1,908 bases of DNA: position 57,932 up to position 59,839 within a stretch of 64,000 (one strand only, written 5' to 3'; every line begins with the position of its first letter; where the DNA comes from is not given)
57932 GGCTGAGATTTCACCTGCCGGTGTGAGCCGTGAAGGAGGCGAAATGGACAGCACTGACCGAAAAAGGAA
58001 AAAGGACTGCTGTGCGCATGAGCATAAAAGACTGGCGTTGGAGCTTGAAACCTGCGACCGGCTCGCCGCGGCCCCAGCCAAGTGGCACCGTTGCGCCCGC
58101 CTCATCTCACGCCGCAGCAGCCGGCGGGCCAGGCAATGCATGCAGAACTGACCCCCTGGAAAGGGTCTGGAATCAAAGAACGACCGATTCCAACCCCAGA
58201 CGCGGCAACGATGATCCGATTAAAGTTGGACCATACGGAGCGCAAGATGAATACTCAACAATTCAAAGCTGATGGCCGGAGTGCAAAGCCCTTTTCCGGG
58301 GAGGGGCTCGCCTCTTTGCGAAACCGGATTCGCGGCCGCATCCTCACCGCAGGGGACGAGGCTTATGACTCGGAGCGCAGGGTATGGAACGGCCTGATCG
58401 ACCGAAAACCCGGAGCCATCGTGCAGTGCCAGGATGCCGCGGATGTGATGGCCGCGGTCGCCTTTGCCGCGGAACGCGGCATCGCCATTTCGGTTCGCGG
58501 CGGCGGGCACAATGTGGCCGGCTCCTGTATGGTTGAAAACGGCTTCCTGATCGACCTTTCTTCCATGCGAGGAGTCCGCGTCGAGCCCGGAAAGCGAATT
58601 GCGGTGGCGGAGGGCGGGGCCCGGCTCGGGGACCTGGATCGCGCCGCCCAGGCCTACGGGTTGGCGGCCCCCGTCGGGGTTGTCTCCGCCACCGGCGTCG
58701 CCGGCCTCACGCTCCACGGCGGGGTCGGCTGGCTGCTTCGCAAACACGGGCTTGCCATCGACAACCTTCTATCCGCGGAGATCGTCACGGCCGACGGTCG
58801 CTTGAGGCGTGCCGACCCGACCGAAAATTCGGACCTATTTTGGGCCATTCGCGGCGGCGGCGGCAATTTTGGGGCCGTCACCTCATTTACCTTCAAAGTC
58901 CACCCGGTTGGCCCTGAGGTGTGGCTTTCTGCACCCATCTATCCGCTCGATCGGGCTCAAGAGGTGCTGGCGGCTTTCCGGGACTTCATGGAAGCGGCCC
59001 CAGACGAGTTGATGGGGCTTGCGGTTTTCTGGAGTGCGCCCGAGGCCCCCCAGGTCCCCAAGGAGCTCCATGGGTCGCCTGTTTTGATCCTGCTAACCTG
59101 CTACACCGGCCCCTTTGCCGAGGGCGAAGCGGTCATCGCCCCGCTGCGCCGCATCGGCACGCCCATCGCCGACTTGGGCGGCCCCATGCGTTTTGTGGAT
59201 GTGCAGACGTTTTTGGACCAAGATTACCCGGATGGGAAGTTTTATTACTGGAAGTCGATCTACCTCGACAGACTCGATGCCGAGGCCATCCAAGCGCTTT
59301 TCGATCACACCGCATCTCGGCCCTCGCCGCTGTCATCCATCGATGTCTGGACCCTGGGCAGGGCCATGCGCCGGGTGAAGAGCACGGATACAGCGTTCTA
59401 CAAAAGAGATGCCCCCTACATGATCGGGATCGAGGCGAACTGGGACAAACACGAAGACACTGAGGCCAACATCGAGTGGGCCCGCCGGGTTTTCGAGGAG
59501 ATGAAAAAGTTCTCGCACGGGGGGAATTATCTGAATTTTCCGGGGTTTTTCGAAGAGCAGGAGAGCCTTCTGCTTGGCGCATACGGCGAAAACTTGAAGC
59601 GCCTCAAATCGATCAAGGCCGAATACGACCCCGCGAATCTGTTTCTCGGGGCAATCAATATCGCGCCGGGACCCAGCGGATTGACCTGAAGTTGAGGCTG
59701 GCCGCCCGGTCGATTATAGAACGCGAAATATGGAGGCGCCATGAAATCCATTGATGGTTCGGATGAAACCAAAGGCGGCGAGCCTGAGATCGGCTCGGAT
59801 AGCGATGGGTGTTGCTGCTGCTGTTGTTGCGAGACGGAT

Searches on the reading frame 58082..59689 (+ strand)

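Call 95: search_protein_families(library=pfam, proteins=[window:58082-59689:+], max_evalue=0.0001)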
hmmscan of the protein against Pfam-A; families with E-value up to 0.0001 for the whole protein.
window:58082-59689:+ (535 aa): 2 families
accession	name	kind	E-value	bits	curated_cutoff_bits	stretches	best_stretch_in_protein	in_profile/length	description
PF01565.28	FAD_binding_4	-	3e-31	108.4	26.4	1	110-244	1-138/139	FAD binding domain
PF08031.17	BBE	-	4.6e-07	30.2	20.6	1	483-521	2-38/45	Berberine and berberine like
